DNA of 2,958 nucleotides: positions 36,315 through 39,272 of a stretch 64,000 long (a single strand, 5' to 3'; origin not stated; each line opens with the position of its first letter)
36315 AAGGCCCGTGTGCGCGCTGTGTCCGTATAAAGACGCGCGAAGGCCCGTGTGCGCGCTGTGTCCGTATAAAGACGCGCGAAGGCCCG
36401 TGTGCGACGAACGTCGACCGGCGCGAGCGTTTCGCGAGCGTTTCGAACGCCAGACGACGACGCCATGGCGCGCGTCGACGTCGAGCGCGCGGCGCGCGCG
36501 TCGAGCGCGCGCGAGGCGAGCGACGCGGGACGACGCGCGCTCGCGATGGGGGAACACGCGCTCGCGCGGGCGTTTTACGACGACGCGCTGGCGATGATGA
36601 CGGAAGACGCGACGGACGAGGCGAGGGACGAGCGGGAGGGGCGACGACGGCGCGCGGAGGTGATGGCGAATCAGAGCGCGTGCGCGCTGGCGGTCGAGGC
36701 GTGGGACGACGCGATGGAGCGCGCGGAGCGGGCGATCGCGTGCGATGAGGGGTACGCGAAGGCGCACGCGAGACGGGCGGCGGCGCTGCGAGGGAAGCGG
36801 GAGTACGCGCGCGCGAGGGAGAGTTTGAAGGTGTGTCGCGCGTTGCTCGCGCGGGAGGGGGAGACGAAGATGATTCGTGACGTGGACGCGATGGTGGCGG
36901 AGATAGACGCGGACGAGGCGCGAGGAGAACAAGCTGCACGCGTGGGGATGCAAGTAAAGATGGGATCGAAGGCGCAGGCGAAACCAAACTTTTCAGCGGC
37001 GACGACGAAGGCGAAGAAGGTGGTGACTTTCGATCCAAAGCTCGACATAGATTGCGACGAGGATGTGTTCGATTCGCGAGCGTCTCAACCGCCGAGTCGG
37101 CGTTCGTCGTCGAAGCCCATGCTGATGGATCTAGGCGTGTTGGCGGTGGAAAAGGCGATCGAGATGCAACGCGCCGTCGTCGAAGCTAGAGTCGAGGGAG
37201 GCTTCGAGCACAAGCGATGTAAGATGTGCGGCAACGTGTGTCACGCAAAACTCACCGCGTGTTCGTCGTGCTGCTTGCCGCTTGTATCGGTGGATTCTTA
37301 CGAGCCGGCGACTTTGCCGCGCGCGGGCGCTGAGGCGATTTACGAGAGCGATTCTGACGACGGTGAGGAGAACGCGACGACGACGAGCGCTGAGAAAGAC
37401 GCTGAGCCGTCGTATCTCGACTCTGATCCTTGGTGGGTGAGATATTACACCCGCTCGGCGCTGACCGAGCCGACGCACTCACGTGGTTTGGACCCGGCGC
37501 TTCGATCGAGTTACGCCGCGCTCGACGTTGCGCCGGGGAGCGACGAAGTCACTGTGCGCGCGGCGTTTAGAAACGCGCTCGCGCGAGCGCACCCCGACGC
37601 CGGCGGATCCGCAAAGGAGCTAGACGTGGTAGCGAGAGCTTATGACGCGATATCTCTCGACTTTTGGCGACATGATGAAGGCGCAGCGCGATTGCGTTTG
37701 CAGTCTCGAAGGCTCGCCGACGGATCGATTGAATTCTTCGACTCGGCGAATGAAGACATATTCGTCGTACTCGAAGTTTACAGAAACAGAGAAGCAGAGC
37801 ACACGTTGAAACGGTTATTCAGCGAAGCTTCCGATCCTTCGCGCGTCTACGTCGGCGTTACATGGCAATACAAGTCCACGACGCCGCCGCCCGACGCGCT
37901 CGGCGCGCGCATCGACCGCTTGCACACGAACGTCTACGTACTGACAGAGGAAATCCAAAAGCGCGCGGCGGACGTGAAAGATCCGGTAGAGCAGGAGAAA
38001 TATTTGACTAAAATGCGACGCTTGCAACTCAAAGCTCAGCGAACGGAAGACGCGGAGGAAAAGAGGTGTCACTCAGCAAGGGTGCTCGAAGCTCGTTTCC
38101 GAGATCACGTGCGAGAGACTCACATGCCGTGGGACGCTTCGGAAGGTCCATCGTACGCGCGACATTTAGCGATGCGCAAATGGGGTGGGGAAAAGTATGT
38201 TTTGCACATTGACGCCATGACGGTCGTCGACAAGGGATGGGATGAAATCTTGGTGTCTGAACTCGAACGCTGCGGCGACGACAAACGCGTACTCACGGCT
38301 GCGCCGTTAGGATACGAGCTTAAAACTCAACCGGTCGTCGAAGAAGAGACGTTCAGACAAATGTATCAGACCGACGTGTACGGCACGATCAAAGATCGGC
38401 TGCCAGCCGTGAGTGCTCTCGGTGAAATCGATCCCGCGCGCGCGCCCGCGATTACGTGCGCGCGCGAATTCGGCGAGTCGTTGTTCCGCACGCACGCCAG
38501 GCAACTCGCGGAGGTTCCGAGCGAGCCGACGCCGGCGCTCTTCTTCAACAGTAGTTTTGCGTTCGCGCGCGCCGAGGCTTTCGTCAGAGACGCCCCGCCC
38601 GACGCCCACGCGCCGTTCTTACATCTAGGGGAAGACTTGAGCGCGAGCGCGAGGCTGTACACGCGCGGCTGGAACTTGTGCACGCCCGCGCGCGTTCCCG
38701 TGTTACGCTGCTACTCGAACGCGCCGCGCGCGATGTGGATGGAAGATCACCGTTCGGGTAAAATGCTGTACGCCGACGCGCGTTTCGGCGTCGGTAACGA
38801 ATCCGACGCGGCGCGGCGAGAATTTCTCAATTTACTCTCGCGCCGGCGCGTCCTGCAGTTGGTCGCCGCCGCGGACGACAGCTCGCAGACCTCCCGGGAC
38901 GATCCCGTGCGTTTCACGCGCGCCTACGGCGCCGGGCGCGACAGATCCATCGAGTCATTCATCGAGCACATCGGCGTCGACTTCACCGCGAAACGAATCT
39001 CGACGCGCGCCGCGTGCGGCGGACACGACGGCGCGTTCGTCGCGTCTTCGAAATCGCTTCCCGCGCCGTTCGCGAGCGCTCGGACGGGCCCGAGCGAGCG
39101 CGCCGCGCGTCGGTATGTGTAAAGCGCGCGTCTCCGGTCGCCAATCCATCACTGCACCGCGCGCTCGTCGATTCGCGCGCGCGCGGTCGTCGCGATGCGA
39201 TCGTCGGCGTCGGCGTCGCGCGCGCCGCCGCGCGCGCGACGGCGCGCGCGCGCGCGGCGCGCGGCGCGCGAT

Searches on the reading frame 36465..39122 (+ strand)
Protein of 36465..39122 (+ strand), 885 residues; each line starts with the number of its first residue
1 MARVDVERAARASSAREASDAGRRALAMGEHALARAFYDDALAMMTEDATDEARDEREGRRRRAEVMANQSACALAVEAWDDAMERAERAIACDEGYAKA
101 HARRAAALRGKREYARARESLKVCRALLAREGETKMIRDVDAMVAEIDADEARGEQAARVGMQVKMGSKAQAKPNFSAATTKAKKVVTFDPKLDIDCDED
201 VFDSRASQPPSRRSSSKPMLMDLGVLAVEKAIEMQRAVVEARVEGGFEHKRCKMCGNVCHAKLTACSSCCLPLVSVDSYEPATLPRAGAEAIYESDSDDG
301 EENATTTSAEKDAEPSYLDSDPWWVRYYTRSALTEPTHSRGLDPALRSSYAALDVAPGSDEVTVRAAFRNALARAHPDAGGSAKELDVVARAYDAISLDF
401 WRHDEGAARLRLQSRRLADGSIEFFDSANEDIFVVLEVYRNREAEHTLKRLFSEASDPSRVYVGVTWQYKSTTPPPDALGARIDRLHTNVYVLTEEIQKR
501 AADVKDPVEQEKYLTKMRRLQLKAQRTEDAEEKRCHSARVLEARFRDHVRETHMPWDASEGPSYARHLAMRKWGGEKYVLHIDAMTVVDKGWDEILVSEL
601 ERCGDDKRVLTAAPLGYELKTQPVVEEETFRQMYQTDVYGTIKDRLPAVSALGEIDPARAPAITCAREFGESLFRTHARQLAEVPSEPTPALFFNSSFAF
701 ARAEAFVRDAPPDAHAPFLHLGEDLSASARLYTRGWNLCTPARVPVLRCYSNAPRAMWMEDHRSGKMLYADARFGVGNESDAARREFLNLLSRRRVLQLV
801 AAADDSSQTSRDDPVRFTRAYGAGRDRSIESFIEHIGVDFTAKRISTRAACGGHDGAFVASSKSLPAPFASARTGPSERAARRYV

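Call 3: search_protein_families(library=pfam, proteins=[window:36465-39122:+], max_evalue=0.1)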
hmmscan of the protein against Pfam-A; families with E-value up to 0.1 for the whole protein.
window:36465-39122:+ (885 aa): 2 families
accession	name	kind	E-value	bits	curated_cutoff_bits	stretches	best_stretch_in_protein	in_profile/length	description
PF11397.14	GlcNAc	-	3.4e-105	352.8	21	1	431-841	1-351/352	Glycosyltransferase (GlcNAc)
PF00226.36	DnaJ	-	0.0019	18.7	27.8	1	350-396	3-53/63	DnaJ domain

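Call 4: search_protein_families(library=ncbifam, proteins=[window:36465-39122:+], max_evalue=0.1)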
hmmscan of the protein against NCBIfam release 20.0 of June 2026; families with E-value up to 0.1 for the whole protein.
window:36465-39122:+ (885 aa): 2 families
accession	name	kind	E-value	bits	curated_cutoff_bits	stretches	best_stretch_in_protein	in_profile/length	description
NF006948.0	PRK09430.1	equivalog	0.0029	17.2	162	1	343-378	196-231/267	co-chaperone DjlA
TIGR00990.1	3a0801s09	subfamily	0.0032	16.2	757.25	1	68-117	164-213/615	mitochondrial import receptor subunit TOM70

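Call 19: search_solved_structures(query=window:36465-39122:+, max_evalue=1, show_alignments=2)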
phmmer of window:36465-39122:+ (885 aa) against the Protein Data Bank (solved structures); distinct sequences matched with E-value up to 1: 29.
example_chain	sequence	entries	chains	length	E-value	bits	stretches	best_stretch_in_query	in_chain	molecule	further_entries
3upv_A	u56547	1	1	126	0.0088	17.3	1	66-143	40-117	Heat shock protein STI1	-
2dba_A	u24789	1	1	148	0.019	16.2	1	13-127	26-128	Smooth muscle cell associated protein-1, isoform 2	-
6tzt_A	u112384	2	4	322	0.02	16.1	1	651-729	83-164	Coatomer subunit epsilon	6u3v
3mkr_A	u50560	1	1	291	0.031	15.5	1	651-729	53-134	Coatomer subunit epsilon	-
7bev_A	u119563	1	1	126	0.067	14.4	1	69-124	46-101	Sperm-associated antigen 1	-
2lni_A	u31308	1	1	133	0.07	14.3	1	62-120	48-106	Stress-induced-phosphoprotein 1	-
1ihg_A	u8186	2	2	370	0.086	14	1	65-130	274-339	Cyclophilin 40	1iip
4gco_A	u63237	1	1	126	0.12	13.6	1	63-121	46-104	Protein STI-1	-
3uq3_A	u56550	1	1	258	0.13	13.5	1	66-143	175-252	Heat shock protein STI1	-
6i57_A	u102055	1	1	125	0.13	13.4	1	61-121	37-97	Sperm-associated antigen 1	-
5lyn_A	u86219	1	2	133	0.15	13.2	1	64-134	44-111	Small glutamine-rich tetratricopeptide repeat-containing protein 2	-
5lyp_A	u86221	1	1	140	0.16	13.1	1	64-141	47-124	Small glutamine-rich tetratricopeptide repeat-containing protein 2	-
5a1v_Q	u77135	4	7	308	0.17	13.1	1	651-729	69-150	COATOMER SUBUNIT EPSILON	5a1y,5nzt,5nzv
2kqx_A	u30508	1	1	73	0.26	12.4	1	346-394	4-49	Curved DNA-binding protein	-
3ucs_C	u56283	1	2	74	0.27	12.3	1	346-394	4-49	Curved DNA-binding protein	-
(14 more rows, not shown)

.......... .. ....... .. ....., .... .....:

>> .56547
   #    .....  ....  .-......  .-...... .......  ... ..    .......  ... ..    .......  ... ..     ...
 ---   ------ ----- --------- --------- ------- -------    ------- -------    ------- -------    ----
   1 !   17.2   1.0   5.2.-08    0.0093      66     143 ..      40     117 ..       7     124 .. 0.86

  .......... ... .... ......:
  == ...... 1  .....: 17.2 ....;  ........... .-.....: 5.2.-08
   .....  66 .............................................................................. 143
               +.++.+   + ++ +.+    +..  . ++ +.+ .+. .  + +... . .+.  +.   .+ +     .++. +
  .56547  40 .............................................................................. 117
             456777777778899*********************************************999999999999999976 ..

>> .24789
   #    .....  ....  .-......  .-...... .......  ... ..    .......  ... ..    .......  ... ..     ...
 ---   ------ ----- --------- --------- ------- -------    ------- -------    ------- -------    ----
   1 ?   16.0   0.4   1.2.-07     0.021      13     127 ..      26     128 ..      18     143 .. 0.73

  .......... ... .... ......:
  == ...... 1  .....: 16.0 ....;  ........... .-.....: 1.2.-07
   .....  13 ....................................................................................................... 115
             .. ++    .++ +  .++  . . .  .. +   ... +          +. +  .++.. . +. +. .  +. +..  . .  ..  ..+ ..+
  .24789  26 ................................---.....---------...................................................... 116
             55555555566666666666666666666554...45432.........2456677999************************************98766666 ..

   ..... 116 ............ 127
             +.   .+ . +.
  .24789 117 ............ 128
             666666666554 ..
